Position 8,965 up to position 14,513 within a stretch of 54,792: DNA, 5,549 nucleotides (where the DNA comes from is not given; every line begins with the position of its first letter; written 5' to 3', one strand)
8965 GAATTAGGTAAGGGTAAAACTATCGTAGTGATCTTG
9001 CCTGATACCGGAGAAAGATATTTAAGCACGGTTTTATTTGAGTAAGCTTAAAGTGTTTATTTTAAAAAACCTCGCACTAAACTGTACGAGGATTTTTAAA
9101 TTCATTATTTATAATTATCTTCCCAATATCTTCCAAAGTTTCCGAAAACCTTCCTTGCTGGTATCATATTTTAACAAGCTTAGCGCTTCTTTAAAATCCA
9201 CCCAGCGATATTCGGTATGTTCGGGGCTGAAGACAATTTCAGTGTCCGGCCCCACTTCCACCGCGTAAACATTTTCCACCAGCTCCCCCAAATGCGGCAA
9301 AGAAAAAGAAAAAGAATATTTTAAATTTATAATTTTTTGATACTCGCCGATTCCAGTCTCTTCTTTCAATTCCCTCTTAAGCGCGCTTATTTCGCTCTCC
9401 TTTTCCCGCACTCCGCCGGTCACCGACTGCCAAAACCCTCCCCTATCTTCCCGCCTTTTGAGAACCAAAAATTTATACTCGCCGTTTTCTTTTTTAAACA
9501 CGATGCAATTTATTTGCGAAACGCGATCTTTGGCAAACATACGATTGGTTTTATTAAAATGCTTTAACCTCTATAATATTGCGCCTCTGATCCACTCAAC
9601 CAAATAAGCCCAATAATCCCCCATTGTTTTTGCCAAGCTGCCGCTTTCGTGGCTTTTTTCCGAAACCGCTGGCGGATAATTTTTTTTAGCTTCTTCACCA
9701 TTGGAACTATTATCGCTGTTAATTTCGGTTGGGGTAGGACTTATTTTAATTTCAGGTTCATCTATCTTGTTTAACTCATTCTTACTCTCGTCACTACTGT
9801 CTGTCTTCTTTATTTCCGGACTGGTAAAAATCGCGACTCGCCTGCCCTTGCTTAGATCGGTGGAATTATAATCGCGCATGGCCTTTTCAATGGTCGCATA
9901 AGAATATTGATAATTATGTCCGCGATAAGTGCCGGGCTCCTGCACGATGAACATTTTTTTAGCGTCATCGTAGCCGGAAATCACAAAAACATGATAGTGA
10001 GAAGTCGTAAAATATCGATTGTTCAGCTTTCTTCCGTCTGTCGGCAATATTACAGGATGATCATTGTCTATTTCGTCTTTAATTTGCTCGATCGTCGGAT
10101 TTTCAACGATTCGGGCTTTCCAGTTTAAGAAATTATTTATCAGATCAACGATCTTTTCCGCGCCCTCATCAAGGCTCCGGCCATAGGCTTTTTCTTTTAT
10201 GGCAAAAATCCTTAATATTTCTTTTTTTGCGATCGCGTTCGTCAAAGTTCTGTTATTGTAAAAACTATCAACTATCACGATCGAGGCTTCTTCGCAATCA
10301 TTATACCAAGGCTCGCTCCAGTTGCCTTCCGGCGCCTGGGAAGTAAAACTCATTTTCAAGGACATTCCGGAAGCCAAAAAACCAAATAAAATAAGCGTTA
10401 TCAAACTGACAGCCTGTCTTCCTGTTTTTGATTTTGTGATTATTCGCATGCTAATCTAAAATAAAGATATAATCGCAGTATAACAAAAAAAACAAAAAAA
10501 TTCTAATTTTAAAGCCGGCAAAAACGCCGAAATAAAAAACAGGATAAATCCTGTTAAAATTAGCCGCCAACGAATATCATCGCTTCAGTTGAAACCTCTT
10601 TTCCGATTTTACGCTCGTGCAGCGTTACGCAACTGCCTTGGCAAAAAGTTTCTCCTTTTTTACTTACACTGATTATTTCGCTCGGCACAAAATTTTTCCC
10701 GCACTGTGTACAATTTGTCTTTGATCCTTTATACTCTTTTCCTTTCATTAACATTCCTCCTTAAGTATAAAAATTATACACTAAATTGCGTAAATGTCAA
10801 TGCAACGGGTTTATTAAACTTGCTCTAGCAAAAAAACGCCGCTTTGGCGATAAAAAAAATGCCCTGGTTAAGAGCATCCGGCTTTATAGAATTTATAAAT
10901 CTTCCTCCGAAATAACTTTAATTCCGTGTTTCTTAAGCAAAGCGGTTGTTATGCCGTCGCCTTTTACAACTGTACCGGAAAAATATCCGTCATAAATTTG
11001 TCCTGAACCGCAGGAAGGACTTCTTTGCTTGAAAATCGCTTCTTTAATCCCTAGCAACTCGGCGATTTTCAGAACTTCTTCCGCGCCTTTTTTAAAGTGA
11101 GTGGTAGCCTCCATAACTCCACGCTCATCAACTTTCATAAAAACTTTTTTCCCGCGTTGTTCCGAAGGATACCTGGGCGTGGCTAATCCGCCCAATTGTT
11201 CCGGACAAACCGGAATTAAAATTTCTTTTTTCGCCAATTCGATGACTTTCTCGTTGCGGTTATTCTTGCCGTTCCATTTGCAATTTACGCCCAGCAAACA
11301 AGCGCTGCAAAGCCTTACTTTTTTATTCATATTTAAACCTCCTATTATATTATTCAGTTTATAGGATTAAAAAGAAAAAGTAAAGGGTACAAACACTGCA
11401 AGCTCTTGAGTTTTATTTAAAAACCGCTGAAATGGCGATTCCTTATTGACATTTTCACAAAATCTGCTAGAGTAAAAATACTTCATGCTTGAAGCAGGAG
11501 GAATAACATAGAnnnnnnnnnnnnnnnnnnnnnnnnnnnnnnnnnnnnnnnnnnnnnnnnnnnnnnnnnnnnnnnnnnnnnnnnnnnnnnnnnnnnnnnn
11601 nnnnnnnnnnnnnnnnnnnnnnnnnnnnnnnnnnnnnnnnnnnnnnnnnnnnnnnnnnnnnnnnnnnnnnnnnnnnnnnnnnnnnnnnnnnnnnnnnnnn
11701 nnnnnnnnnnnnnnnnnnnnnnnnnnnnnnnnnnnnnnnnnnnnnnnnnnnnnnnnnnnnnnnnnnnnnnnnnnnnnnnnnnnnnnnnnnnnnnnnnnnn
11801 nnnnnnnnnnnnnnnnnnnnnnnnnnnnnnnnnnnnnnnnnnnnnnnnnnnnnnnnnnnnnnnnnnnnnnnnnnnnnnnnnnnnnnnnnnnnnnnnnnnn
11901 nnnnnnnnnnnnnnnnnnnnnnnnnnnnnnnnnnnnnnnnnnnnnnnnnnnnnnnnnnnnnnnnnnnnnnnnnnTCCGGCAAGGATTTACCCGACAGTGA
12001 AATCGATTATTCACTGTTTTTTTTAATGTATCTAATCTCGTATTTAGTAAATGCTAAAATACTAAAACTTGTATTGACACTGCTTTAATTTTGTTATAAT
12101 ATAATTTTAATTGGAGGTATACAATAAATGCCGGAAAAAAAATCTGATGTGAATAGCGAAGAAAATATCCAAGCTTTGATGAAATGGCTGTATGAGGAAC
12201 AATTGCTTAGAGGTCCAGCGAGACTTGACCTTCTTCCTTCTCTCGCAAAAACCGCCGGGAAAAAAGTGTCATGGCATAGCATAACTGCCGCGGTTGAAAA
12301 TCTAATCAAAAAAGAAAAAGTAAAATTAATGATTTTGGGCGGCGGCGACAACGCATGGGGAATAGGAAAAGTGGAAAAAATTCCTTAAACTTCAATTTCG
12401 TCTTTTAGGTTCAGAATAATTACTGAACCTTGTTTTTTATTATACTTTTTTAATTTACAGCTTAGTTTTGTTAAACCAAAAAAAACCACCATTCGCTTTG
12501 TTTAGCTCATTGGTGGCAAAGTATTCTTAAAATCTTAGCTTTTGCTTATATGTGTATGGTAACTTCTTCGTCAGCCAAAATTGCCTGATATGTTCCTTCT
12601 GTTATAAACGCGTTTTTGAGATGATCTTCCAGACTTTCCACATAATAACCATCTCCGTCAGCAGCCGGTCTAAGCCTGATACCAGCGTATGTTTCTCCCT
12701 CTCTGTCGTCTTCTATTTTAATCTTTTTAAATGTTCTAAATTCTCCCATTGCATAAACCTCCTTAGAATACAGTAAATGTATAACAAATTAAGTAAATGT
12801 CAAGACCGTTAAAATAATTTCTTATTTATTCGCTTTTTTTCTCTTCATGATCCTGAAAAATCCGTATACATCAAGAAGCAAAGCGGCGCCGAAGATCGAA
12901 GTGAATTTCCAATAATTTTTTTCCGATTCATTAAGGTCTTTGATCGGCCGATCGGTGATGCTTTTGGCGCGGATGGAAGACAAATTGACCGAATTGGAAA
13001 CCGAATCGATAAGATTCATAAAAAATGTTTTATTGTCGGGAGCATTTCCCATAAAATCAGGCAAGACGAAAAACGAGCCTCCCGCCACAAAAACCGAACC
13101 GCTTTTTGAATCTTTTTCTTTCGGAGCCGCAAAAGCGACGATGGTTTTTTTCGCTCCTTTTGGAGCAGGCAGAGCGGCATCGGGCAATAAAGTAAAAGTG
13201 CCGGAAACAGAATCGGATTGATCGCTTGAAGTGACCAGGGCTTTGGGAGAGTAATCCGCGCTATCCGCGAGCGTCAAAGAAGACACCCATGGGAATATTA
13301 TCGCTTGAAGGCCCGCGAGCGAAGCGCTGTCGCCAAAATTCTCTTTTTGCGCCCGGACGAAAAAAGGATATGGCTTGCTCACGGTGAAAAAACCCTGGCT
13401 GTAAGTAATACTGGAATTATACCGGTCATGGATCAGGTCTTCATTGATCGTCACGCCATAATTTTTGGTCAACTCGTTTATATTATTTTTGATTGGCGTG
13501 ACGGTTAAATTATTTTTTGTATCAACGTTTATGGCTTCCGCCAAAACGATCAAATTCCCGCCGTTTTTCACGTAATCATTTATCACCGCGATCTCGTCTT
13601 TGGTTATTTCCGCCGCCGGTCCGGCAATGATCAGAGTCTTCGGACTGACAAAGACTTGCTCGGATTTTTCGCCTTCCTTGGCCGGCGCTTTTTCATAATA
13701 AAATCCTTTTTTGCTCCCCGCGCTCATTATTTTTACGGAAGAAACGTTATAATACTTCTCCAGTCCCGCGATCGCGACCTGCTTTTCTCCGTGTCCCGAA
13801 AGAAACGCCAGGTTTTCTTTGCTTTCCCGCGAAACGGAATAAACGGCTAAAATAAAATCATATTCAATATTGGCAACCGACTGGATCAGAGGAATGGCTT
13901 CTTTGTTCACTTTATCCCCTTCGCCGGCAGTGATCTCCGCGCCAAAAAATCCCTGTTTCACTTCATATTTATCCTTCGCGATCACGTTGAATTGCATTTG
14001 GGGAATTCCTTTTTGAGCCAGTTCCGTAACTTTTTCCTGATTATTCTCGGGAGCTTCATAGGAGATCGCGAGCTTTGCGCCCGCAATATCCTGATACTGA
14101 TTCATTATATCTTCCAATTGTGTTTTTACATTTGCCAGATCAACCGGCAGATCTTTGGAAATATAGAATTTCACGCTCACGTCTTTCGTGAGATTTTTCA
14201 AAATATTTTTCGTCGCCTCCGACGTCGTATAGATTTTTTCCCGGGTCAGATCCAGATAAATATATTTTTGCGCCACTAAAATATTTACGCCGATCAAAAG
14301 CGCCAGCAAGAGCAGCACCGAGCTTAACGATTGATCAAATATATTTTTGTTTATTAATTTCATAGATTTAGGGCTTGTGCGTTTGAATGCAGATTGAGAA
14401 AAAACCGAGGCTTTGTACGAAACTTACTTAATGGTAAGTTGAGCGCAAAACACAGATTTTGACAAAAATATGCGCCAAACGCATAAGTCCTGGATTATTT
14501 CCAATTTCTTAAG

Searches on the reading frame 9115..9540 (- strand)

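Call 25: search_protein_families(library=pfam, proteins=[window:9115-9540:-], max_evalue=0.001)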
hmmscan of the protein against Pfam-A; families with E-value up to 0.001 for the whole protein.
window:9115-9540:- (141 aa): 2 families
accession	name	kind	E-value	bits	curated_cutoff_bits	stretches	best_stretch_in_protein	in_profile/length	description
PF00293.34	NUDIX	-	6.7e-15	55.7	21.1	1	12-126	8-124/134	NUDIX domain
PF14815.12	NUDIX_4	-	0.00033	20.9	35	1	21-119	9-98/113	NUDIX domain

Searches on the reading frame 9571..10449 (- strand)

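Call 25: search_protein_families(library=pfam, proteins=[window:9571-10449:-], max_evalue=0.001)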
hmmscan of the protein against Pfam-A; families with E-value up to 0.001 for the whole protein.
window:9571-10449:- (292 aa): 1 family
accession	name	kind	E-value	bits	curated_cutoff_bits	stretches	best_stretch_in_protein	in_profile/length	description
PF13529.12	Peptidase_C39_2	-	1e-11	46.1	24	1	35-172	5-142/143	Peptidase_C39 like family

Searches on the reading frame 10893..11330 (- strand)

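Call 25: search_protein_families(library=pfam, proteins=[window:10893-11330:-], max_evalue=0.001)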
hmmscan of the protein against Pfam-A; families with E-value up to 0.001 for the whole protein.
window:10893-11330:- (145 aa): 1 family
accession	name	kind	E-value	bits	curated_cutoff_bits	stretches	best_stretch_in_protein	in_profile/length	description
PF04463.17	2-thiour_desulf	-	1e-41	142.7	34.7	1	8-144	3-141/141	2-thiouracil desulfurase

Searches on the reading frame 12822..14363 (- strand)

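Call 9: search_protein_families(library=pfam, proteins=[window:12822-14363:-], max_evalue=0.01)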
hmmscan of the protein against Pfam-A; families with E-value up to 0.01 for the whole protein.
window:12822-14363:- (513 aa): 4 families
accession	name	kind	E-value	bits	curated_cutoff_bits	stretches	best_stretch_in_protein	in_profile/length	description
PF09822.16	ABC_transp_aux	-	1.8e-33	116.5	34.7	1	183-408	2-219/288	ABC-type uncharacterized transport system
PF23357.1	DUF7088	-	5.1e-20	72.1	27.8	1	42-145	2-105/105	Domain of unknown function (DUF7088)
PF23355.1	IFT52_GIFT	-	6.1e-07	29.2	27.2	1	233-311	38-108/246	IFT52 GIFT domain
PF14258.12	DUF4350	-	0.0083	16.9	30.4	0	238-290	35-87/181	Domain of unknown function (DUF4350)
